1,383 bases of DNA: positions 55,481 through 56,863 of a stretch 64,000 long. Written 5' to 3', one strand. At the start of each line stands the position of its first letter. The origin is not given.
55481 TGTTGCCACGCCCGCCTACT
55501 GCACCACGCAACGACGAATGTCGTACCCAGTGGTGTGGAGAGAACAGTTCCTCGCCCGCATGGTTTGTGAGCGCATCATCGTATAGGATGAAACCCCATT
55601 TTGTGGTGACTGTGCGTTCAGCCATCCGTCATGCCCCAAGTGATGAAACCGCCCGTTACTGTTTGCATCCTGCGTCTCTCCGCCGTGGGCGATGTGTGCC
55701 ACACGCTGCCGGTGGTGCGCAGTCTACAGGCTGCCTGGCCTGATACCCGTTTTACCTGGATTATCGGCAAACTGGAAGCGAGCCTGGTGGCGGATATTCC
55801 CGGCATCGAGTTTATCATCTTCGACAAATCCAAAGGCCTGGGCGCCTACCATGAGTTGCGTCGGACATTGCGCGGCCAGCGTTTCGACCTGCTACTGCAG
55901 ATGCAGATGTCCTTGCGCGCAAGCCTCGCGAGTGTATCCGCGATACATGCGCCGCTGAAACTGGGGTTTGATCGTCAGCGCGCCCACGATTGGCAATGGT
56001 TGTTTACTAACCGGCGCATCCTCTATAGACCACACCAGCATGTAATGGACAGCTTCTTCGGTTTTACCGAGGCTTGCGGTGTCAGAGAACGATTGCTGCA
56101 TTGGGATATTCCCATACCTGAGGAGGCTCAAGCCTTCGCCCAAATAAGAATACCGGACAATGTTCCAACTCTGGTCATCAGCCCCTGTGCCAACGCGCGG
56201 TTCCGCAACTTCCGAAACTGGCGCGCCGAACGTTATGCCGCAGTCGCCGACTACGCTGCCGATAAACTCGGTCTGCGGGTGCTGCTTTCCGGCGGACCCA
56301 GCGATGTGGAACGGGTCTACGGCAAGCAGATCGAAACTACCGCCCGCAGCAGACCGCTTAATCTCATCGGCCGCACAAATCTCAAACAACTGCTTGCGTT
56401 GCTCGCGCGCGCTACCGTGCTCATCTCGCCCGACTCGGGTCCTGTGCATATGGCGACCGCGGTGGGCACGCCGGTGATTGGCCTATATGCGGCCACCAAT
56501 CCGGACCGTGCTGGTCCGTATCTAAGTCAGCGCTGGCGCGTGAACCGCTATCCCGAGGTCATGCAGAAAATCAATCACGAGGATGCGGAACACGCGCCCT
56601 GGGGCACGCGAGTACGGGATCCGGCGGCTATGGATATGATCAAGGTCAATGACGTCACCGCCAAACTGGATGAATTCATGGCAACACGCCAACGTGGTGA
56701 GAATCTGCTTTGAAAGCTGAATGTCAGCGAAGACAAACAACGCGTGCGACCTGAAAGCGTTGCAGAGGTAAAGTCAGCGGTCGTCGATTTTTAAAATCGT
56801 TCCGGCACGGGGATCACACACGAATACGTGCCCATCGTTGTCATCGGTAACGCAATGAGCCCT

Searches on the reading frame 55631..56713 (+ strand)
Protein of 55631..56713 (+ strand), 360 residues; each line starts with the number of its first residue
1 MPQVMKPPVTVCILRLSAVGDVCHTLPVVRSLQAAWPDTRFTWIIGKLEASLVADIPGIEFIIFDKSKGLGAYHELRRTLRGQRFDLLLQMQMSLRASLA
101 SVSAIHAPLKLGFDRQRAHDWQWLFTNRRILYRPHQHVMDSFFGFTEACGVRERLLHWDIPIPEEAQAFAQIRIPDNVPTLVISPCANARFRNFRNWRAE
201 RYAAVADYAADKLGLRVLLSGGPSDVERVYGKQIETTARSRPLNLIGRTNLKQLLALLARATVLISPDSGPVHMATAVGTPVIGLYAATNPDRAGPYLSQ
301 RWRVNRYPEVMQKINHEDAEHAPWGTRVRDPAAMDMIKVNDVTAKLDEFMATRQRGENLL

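Call 7: search_protein_families(library=pfam, proteins=[window:55631-56713:+], max_evalue=0.001)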
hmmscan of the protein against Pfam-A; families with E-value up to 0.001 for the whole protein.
window:55631-56713:+ (360 aa): 1 family
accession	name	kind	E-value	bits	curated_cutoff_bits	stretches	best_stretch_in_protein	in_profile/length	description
PF01075.23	Glyco_transf_9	-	1.1e-44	153.1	22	1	74-301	2-224/247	Glycosyltransferase family 9 (heptosyltransferase)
